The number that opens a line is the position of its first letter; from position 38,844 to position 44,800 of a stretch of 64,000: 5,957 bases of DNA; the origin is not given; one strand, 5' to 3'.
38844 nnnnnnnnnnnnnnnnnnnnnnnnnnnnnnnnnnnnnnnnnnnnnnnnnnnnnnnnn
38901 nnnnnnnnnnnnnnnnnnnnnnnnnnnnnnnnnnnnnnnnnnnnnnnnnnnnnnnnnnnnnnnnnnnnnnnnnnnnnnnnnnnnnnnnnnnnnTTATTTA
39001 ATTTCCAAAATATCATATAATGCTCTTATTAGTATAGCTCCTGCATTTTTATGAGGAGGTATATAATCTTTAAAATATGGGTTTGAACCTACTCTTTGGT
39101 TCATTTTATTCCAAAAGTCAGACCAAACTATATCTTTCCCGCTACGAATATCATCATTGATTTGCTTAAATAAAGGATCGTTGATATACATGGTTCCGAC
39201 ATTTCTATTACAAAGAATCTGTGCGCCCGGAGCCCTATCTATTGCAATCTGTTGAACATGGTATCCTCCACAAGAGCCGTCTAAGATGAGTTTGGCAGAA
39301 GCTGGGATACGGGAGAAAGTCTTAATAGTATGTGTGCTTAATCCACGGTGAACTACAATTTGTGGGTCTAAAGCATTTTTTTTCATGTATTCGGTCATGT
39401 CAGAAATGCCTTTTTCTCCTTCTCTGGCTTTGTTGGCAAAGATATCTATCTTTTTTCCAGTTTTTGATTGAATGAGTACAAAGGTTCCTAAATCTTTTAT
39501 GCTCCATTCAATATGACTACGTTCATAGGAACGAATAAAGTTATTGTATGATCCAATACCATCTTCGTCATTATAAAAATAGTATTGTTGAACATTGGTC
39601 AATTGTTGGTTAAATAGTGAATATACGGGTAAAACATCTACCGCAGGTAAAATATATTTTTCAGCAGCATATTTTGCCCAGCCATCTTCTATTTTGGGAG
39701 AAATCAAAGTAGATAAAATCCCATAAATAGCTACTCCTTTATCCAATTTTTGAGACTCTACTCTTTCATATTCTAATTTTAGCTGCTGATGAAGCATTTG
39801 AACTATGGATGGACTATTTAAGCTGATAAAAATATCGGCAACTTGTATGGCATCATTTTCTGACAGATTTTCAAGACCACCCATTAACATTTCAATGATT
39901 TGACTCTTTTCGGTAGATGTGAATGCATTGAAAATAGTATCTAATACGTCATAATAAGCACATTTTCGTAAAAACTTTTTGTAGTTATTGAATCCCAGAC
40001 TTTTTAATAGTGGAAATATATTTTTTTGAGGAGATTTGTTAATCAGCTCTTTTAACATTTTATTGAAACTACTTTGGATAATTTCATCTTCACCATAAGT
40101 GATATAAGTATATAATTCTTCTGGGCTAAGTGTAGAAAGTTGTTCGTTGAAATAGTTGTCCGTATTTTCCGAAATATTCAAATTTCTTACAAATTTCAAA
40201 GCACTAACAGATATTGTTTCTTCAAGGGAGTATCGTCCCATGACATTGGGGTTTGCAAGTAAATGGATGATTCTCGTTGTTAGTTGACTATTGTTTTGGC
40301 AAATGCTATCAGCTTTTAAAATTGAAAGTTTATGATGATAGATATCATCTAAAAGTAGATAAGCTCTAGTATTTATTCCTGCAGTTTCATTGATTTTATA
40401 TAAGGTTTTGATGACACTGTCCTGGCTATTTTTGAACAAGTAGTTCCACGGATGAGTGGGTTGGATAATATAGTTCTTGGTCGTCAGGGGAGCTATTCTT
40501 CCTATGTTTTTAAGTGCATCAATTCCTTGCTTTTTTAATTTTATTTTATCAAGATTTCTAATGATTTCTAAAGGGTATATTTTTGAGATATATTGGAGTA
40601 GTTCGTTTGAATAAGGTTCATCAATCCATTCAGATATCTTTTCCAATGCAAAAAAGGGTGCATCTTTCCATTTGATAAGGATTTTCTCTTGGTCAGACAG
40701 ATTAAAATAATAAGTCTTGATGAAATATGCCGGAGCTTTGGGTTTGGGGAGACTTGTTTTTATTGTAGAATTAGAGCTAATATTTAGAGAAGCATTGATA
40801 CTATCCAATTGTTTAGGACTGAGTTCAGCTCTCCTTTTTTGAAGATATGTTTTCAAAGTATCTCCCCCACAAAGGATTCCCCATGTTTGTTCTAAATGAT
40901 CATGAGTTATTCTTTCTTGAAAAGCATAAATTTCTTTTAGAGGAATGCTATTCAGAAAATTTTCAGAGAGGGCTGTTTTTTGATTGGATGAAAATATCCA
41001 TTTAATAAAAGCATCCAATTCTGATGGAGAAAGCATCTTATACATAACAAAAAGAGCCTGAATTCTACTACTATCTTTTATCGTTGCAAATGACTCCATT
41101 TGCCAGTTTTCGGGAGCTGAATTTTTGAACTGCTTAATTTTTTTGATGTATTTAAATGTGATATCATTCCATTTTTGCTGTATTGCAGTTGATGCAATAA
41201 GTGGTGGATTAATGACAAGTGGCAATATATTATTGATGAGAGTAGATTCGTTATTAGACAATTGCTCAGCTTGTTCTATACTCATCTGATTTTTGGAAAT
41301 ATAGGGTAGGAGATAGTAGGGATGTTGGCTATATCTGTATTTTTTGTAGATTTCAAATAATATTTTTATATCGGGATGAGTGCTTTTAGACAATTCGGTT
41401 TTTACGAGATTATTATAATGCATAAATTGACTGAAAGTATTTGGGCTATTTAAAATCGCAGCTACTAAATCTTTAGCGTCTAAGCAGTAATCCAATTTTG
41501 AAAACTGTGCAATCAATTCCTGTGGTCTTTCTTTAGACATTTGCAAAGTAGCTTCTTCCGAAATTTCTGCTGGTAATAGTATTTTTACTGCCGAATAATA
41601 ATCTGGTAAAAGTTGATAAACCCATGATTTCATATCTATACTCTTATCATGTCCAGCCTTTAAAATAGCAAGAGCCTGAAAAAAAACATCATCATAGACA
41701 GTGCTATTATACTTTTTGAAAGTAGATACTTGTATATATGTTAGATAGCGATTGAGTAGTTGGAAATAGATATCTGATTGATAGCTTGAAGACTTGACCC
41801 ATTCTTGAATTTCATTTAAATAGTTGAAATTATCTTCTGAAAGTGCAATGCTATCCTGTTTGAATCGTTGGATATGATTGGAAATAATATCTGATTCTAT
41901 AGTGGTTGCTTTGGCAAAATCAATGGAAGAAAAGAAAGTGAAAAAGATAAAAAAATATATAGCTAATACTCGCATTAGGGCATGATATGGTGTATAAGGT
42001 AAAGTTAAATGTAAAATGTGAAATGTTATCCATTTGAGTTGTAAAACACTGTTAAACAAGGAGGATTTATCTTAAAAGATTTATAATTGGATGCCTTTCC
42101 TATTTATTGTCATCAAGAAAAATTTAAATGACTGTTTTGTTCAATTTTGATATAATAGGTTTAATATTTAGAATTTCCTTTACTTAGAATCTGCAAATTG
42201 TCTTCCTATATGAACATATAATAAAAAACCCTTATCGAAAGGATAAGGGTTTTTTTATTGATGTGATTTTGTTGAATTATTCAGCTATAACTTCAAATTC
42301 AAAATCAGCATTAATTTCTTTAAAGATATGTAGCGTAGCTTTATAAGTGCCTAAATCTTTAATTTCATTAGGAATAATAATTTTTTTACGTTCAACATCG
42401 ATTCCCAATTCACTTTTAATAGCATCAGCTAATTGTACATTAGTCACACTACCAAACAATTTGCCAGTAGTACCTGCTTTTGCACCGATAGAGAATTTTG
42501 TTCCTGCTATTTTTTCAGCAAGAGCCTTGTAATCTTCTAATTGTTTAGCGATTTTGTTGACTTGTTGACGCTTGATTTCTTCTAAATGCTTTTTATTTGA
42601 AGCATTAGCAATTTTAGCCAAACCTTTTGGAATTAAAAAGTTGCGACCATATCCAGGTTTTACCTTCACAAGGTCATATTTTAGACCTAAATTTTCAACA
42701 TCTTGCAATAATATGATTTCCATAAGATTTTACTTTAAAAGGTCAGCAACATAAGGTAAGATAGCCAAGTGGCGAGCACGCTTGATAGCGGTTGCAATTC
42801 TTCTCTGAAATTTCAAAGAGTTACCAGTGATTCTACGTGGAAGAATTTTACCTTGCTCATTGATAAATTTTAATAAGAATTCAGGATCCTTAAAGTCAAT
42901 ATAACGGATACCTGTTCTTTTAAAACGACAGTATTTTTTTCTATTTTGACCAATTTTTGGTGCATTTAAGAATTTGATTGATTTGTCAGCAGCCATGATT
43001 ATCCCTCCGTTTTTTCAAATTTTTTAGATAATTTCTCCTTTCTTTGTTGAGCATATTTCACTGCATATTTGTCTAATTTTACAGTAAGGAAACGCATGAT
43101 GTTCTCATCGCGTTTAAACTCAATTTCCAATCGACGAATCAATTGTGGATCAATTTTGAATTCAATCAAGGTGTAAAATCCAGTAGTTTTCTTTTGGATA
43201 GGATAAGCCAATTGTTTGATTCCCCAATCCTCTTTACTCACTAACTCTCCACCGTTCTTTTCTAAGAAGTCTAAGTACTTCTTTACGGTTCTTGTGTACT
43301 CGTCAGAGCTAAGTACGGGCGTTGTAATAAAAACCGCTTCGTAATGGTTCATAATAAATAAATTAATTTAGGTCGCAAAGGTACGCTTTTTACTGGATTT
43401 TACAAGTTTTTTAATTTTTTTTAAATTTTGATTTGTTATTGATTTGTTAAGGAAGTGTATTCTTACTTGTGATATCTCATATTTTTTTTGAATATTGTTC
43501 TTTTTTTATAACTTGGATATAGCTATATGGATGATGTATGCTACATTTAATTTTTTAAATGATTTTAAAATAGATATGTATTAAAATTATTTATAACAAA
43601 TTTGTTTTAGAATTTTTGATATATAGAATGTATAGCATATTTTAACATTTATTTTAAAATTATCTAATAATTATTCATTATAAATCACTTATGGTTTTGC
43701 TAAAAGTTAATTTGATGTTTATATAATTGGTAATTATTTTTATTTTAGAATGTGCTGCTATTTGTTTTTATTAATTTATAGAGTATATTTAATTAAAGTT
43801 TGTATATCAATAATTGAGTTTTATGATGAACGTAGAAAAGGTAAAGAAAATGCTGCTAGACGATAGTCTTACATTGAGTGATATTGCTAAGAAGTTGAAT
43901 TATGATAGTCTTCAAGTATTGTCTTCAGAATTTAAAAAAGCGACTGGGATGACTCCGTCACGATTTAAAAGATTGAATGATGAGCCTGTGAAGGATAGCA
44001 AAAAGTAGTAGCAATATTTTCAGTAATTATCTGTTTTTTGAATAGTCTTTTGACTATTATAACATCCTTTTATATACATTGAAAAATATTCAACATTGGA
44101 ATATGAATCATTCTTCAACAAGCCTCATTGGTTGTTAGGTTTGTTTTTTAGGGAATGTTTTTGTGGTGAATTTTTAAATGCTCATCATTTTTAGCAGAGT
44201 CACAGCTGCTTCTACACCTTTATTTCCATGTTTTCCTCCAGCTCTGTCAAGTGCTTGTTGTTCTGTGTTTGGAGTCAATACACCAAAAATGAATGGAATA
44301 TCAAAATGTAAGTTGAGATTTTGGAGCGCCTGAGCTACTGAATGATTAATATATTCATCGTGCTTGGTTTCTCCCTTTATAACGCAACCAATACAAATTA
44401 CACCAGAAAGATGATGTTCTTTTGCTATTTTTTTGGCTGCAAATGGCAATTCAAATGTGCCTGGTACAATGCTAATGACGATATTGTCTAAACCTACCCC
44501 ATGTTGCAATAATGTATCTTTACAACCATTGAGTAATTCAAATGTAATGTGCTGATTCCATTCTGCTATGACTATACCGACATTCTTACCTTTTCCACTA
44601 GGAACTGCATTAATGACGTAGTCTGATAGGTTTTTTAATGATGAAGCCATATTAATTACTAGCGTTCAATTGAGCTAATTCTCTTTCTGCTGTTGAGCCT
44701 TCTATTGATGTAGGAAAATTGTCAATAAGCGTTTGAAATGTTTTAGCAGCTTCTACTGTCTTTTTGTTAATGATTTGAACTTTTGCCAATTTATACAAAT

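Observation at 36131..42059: Operon of two large tandem paralogous secreted proteins of unknown function followed by a DUF45/M48-type zinc hydrolase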

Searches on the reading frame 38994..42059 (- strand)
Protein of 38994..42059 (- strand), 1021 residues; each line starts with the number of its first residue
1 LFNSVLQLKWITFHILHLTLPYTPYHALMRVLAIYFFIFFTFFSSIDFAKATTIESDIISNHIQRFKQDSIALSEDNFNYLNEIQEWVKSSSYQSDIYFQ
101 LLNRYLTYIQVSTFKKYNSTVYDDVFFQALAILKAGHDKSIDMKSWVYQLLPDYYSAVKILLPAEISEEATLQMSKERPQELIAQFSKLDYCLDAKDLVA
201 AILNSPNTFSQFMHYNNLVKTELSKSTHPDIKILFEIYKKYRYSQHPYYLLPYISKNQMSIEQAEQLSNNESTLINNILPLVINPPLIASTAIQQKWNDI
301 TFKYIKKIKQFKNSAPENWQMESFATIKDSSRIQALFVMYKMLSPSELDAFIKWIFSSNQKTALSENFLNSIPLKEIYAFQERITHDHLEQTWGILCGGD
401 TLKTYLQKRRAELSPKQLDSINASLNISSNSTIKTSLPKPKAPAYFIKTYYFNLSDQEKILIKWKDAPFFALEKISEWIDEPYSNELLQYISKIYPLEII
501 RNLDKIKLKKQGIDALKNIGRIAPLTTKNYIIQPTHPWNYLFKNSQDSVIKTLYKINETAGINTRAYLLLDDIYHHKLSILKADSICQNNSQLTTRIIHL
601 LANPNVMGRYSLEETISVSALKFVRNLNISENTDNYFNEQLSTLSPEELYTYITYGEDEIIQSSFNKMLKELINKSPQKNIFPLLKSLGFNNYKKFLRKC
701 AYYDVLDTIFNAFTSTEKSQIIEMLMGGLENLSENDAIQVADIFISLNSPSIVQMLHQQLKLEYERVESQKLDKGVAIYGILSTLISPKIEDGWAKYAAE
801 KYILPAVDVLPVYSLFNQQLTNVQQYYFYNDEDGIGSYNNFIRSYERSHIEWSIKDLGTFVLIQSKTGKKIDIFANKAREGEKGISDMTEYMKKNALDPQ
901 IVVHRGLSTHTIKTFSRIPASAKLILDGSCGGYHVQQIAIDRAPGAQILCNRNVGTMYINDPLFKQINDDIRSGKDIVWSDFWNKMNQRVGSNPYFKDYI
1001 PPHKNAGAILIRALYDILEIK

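Call 4: search_protein_families(library=pfam, proteins=[window:38994-42059:-], max_evalue=0.1)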
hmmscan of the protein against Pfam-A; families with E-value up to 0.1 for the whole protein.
window:38994-42059:- (1021 aa): 1 family
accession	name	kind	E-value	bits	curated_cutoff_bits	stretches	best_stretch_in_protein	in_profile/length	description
PF12824.13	MRP-L20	-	0.087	13.4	30.4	0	246-326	41-112/164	Mitochondrial ribosomal protein subunit L20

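Call 5: search_protein_families(library=ncbifam, proteins=[window:38994-42059:-], max_evalue=0.1)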
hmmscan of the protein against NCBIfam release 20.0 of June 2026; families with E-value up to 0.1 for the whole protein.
window:38994-42059:- (1021 aa): 0 families

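Call 7: search_solved_structures(query=window:38994-42059:-, max_evalue=1)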
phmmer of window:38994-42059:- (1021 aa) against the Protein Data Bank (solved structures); distinct sequences matched with E-value up to 1: 0.

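Call 21: search_protein_families(library=padloc, proteins=[window:38994-42059:-], max_evalue=0.1)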
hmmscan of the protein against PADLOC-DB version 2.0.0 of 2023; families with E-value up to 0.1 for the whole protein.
window:38994-42059:- (1021 aa): 0 families

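Call 69: find_homologous_proteins(query=window:38997-41975:-)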
Query window:38997-41975:- (993 aa): 22 proteins with E <= 0.001 among 8000 candidates.
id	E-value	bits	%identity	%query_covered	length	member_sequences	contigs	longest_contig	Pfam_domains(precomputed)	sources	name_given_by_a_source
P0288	0.0e+0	2229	100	100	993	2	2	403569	-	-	-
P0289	0.0e+0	1875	82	100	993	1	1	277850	-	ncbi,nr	ncbi:MAG: hypothetical protein M9958_03870 [Chitinophagales bacterium]|nr:hypothetical protein [Chit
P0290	0.0e+0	1495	67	100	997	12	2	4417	-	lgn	-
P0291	0.0e+0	1463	66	100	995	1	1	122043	-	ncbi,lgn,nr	ncbi:MAG TPA: hypothetical protein VLZ75_00750 [Chitinophagales bacterium]|nr:hypothetical protein [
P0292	0.0e+0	1449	64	100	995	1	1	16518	-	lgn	-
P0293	0.0e+0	1447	67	95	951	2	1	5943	-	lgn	-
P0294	0.0e+0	1447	65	100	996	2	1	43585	-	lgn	-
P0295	0.0e+0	1433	64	99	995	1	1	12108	-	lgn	-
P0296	0.0e+0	1429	63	100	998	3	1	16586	-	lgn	-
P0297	0.0e+0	1425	64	99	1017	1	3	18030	-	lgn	-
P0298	0.0e+0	1404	60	99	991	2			-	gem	-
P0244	0.0e+0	1384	63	98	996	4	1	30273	-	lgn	-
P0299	0.0e+0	1372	61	100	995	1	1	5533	-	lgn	-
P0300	0.0e+0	1240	55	99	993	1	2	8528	-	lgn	-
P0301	0.0e+0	1225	54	98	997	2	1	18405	-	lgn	-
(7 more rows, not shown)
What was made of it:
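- Checked: The real start of A is almost certainly the ATG at 41975, giving 993 aa. The database gene call P0288 is 993 aa at 100% identity and coverage, and orthologs are 991-998 aa (call 69).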

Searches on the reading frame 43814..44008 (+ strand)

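Call 78: search_protein_families(library=pfam, proteins=[window:43814-44008:+], max_evalue=0.0001)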
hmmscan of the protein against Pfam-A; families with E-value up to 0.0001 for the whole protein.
window:43814-44008:+ (64 aa): 2 families
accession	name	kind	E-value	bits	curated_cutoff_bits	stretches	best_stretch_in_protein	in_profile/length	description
PF00165.29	HTH_AraC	-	1.2e-09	38.5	26.6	1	16-51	6-40/42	Bacterial regulatory helix-turn-helix proteins, AraC family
PF12833.13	HTH_18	-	1.8e-09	38.2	33.6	1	7-53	33-79/80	Helix-turn-helix domain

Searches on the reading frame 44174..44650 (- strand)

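Call 78: search_protein_families(library=pfam, proteins=[window:44174-44650:-], max_evalue=0.0001)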
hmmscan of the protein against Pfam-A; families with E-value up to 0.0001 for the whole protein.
window:44174-44650:- (158 aa): 1 family
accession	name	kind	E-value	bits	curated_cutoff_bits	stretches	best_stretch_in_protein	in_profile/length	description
PF00885.24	DMRL_synthase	-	7.2e-51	172.2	26.7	1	22-157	2-136/139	6,7-dimethyl-8-ribityllumazine synthase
